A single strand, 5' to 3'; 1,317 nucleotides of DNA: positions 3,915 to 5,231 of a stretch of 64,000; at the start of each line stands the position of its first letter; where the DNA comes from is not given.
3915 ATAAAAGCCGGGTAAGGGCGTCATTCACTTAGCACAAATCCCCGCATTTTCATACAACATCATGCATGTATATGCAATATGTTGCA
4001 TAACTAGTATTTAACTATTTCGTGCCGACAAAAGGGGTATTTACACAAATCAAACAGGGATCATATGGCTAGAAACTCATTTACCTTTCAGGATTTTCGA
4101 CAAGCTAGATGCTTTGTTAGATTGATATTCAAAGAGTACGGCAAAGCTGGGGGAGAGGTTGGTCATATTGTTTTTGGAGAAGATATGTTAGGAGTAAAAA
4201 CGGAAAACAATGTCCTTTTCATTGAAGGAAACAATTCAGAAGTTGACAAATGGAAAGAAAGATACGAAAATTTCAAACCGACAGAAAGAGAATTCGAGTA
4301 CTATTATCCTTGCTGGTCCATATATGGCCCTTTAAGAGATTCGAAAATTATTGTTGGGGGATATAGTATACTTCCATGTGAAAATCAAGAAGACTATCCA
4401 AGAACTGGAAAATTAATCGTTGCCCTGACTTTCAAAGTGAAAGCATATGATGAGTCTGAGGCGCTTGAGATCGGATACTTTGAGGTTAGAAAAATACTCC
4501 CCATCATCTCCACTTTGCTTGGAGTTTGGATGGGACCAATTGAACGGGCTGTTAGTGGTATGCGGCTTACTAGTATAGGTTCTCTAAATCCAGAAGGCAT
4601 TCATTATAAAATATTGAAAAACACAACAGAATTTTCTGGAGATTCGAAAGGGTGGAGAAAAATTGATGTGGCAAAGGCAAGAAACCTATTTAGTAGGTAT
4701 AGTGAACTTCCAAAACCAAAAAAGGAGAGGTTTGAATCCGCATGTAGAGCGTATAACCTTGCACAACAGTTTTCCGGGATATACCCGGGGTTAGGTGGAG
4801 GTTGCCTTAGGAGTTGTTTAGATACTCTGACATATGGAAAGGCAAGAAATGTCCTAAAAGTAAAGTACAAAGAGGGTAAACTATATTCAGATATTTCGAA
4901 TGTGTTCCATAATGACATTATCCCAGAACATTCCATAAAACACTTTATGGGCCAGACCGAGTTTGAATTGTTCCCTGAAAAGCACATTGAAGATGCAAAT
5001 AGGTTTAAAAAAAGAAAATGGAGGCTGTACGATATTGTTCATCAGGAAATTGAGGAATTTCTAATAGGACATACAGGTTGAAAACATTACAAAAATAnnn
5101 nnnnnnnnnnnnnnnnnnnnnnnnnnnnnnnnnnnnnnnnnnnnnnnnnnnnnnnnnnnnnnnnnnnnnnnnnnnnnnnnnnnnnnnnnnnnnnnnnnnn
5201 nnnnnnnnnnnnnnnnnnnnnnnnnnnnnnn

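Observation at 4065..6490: Three uncharacterised cargo genes between fic and the high-GC element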

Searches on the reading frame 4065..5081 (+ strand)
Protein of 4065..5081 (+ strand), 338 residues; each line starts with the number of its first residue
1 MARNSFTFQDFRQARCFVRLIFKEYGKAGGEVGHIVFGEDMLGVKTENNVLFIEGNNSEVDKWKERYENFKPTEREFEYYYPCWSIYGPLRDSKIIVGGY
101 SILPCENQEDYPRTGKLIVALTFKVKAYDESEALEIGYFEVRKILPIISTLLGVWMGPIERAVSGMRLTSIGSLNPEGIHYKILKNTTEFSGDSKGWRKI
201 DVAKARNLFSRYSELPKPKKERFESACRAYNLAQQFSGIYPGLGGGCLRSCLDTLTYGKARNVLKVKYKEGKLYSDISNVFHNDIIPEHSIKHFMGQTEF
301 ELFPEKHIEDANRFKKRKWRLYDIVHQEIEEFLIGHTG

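Call 3: search_protein_families(library=pfam, proteins=[window:4065-5081:+], max_evalue=1)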
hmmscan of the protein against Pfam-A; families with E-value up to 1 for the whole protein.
window:4065-5081:+ (338 aa): 0 families

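Call 4: search_protein_families(library=padloc, proteins=[window:4065-5081:+], max_evalue=1)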
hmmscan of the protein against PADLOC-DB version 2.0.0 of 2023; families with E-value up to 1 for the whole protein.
window:4065-5081:+ (338 aa): 0 families

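Call 5: search_protein_families(library=ncbifam, proteins=[window:4065-5081:+], max_evalue=1)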
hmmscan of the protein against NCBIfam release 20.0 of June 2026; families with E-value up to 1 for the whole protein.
window:4065-5081:+ (338 aa): 0 families

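Call 7: search_protein_families(library=phrogs, proteins=[window:4065-5081:+], max_evalue=1)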
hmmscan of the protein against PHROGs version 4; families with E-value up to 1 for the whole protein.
window:4065-5081:+ (338 aa): 1 family
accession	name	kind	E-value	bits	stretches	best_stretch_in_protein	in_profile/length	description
phrog_432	-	other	0.28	12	1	37-70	65-99/148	Hsp20 heat shock protein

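Call 9: find_homologous_proteins(query=window:4065-5081:+)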
Query window:4065-5081:+ (338 aa): 1 proteins with E <= 0.001 among 663 candidates.
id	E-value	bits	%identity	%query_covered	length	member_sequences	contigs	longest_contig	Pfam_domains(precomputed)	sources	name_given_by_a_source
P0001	5.7e-232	787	100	100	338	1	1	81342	-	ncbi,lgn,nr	ncbi:hypothetical protein KKB44_04035 [Candidatus Micrarchaeota archaeon]|nr:hypothetical protein [C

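Call 27: search_solved_structures(query=window:4065-5081:+, max_evalue=10)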
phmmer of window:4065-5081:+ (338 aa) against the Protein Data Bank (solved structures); distinct sequences matched with E-value up to 10: 0.

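Call 32: search_dna_similar(query=window:4065-5081:+, collection=plasmids, mode=protein, max_evalue=1)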
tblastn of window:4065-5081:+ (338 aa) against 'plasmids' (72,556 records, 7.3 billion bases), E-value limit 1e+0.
No match.

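Call 34: find_related_loci(query=window:4065-5081:+, collection=viral_contigs, flank=8000)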
Query window:4065-5081:+ (338 aa) in viral_contigs; peptide patterns used: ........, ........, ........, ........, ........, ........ (x = any residue, [..] = any of these).
6 stretches matched a pattern, but none encodes a relative of the query by tblastn (E <= 1e-3).

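Call 36: predict_structure(protein=window:4065-5081:+)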
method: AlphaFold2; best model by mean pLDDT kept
length: 338 residues; sequences in the alignment: 1
mean_pLDDT: 31.4   pTM: 0.24
mean pLDDT of the five models: 31.4, 27.9, 25.6, 25.2, 24.4
residues with pLDDT >= 90: 0; 70-90: 0; 50-70: 0; < 50: 338
segments of 3 or more residues with pLDDT < 50: 1-338
pLDDT, mean of each block of 10 residues (from residue 1): 25 29 29 31 30 34 36 30 28 29 28 27 26 24 31 29 24 29 32 29 36 47 45 38 43 42 32 31 29 26 28 30 31 29
secondary structure, 60 per line:
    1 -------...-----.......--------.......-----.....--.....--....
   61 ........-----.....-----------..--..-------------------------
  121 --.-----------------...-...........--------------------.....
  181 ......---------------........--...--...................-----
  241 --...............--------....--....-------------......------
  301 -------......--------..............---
elements in order: E16-22 E31-37 E43-47 E50-54 H57-68 H74-78 H145-155 H176-186 H202-209 H217-235 H243-257 E266-269 E272-275 H289-294 H308-313 H322-335

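Call 45: search_protein_representatives(protein=window:4065-5081:+)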
Query: 338 residues. Proteins with E-value up to 0.001 (for the whole library): 3; up to 1e-10: 3; up to 1e-30: 3. The best 3 are listed.
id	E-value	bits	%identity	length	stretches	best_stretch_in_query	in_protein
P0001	1.8e-232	786.9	100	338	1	1-338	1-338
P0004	1.2e-42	162.7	33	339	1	34-331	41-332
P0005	7.7e-39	150.2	37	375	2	6-177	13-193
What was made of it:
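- P0004 (33% identity, E = 1e-42) and P0005 (37%, 8e-39) are the only relatives in 1.84 billion representatives (call 45).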

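Call 47: list_cluster_members(proteins=[P0004, P0005])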
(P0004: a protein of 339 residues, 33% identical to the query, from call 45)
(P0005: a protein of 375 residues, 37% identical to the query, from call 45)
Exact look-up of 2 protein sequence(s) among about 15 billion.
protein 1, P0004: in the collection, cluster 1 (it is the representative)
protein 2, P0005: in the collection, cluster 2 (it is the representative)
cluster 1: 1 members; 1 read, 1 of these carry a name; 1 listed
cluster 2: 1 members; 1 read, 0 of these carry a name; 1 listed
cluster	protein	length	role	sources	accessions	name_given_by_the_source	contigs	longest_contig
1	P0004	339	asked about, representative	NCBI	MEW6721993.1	MAG: hypothetical protein AB1324_01905 [Candidatus Micrarchaeota archaeon]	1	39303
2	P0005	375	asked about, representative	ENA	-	-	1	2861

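Call 49: find_encoding_contigs(protein=P0004, flank=10000)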
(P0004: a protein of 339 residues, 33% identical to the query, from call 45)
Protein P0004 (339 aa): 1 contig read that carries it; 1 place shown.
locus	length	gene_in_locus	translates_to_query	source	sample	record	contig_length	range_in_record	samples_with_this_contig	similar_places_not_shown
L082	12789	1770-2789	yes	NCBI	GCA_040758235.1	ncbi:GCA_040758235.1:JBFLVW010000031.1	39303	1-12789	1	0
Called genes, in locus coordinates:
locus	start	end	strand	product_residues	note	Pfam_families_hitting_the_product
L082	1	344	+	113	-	?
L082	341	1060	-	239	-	PF06560:GPI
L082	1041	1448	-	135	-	-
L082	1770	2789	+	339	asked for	-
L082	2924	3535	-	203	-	PF02254:TrkA_N, PF03435:Sacchrp_dh_NADP (faint), PF03807:F420_oxidored (faint), PF05368:NmrA (weak), PF13241:NAD_binding_7 (weak), PF13460:NAD_binding_10, PF13478:XdhC_C (weak), PF02080:TrkA_C (weak)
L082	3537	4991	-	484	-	PF02386:TrkH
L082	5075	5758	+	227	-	-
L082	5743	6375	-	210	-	PF02985:HEAT (faint), PF13513:HEAT_EZ (faint), PF13646:HEAT_2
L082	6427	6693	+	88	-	-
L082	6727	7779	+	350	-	-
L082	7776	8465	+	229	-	PF01177:Asp_Glu_race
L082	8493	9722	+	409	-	PF13393:tRNA-synt_His, PF03129:HGTP_anticodon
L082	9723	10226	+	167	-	-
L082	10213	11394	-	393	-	PF06745:ATPase, PF13481:AAA_25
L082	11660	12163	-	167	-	PF27325:MJ0538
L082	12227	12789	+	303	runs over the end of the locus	PF01798:Nop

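Call 50: find_encoding_contigs(protein=P0005, flank=10000)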
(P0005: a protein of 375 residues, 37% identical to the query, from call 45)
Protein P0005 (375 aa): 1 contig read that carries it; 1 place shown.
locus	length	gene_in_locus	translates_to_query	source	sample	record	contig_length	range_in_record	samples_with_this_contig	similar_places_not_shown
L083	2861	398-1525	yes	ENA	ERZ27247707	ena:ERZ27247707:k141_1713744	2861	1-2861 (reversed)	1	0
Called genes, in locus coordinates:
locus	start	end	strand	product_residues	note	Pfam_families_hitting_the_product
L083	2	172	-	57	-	?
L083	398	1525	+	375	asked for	-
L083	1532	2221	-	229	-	PF13643:DUF4145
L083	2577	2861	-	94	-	?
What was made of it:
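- On Known anti-phage defence systems (PADLOC-DB 2.0 models): ORF338 relatives lack the pair (calls 49, 50).
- ORF338's relatives lack the pair (calls 49, 50).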

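Call 54: search_protein_families(library=pfam, proteins=[P0004, P0005, L083:1532-2221:-, L082:1041-1448:-, L082:5075-5758:+, L082:6727-7779:+], max_evalue=1)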
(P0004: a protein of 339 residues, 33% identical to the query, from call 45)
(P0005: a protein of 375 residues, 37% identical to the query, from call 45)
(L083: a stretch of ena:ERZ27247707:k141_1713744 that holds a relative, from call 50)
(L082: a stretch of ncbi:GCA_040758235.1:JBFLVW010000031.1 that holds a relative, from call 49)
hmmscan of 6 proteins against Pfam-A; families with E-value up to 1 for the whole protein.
P0004 (339 aa): 0 families

P0005 (375 aa): 0 families

L083:1532-2221:- (229 aa): 5 families
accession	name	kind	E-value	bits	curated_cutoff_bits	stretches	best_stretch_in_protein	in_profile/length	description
PF13643.11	DUF4145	-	4.1e-15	56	23.1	1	117-195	8-83/88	Domain of unknown function (DUF4145)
PF13730.12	HTH_36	-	0.11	12.8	25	1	132-159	28-55/55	Helix-turn-helix domain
PF12874.13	zf-met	-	0.14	13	21.2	1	12-29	3-20/25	Zinc-finger of C2H2 type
PF06677.18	Auto_anti-p27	-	0.17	12.4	24.1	0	1-16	26-40/40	Sjogren's syndrome/scleroderma autoantigen 1 (Autoantigen p27)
PF02037.33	SAP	-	0.21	11.7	23.9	0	208-220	24-36/37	SAP domain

L082:1041-1448:- (135 aa): 1 family
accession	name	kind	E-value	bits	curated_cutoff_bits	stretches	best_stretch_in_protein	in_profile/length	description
PF12923.12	RRP7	-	0.043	14.3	23.3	1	98-130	79-110/120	Ribosomal RNA-processing protein 7 (RRP7) C-terminal domain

L082:5075-5758:+ (227 aa): 1 family
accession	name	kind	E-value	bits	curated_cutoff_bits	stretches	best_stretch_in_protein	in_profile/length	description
PF24418.1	DUF7550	-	0.039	14.1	27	0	97-119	23-45/59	Family of unknown function (DUF7550)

L082:6727-7779:+ (350 aa): 0 families
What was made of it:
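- Closest known: HEPN-domain Abi proteins. Different: There is no Pfam HEPN-clan hit (calls 3, 54).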

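Call 55: search_solved_structures(query=A3, max_evalue=10)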
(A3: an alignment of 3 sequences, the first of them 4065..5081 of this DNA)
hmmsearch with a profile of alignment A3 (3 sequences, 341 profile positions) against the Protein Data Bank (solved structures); distinct sequences matched with E-value up to 10: 0.

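Call 56: find_related_loci(query=A3, collection=metagenome_contigs, flank=10000)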
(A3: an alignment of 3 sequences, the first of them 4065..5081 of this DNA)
Query A3 (338 aa) in metagenome_contigs; peptide patterns used: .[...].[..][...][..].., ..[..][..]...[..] (x = any residue, [..] = any of these).
296 stretches matched a pattern, but none encodes a relative of the query by tblastn (E <= 1e-3).

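Call 59: find_related_loci(query=A3, collection=viral_contigs, flank=8000)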
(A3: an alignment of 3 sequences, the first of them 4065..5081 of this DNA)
Query A3 (338 aa) in viral_contigs; peptide patterns used: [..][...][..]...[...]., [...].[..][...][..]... (x = any residue, [..] = any of these).
32 stretches matched a pattern, but none encodes a relative of the query by tblastn (E <= 1e-3).
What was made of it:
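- Tried and rejected: The ORF338 family profile found nothing more in PDB, metagenome contigs or viral contigs (calls 55, 56, 59).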

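Call 85: search_protein_families(library=padloc, proteins=[L083:1532-2221:-, P0004, P0005, L082:1041-1448:-], max_evalue=1)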
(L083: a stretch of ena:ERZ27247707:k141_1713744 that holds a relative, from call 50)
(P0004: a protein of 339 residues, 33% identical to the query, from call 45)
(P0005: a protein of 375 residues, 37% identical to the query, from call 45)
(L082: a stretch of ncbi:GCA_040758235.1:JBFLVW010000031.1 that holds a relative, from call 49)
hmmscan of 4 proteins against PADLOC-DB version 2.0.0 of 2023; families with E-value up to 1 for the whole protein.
L083:1532-2221:- (229 aa): 2 families
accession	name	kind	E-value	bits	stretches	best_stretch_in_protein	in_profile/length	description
PDLC04109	PD-T7-4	-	2.4e-10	38.3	1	5-198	9-173/211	-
PDLC04895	PDC-S06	-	0.0098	12.4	1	137-205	713-778/784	-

P0004 (339 aa): 0 families

P0005 (375 aa): 0 families

L082:1041-1448:- (135 aa): 0 families
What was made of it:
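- Closest known: RAZR / PD-T7-4. Same: A RAZR-like gene is the immediate convergent neighbour of the ORF338 relative P0005 (PADLOC 2.4e-10; call 85).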

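Call 95: find_encoding_contigs(protein=P0001, flank=10000)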
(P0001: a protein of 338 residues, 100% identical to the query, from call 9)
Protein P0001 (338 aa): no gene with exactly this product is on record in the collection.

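Call 109: list_cluster_members(proteins=[P0001, P0002, P0003])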
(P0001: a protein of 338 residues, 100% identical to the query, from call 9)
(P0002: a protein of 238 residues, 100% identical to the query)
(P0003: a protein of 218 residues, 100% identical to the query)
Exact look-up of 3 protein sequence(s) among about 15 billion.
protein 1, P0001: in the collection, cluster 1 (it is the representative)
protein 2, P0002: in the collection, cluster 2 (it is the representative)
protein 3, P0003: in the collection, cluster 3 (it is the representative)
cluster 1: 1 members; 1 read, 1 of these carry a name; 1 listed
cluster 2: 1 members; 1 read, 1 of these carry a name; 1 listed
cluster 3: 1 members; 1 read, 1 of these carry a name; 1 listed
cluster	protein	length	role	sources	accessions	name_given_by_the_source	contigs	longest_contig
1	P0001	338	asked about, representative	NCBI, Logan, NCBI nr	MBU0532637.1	hypothetical protein KKB44_04035 [Candidatus Micrarchaeota archaeon] | hypothetical protein [Candidatus Micrarchaeota archaeon]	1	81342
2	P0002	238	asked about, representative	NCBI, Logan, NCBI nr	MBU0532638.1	hypothetical protein KKB44_04040 [Candidatus Micrarchaeota archaeon] | hypothetical protein [Candidatus Micrarchaeota archaeon]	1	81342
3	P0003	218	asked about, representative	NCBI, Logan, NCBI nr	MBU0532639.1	hypothetical protein KKB44_04045 [Candidatus Micrarchaeota archaeon] | hypothetical protein [Candidatus Micrarchaeota archaeon]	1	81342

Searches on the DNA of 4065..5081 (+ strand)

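Call 89: search_rna_families(source=L082, start=1300, end=3100, threshold=evalue, max_evalue=1)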
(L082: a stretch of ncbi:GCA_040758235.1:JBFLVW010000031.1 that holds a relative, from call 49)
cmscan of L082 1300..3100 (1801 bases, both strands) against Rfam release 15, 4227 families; matches with E-value up to 1: 3.
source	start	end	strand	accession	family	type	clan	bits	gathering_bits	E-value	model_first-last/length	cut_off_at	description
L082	2813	2885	-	RF00005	tRNA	Gene; tRNA;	CL00001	58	29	1.7e-11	1-71/71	no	tRNA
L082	1670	1743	-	RF00772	mir-328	Gene; miRNA;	-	22.9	70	0.58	1-75/75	no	mir-328 microRNA precursor family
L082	2886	2964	-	RF00300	snoZ221_snoR21b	Gene; snRNA; snoRNA; CD-box;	-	19.1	44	0.76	1-91/91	no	Small nucleolar RNA Z221/R21b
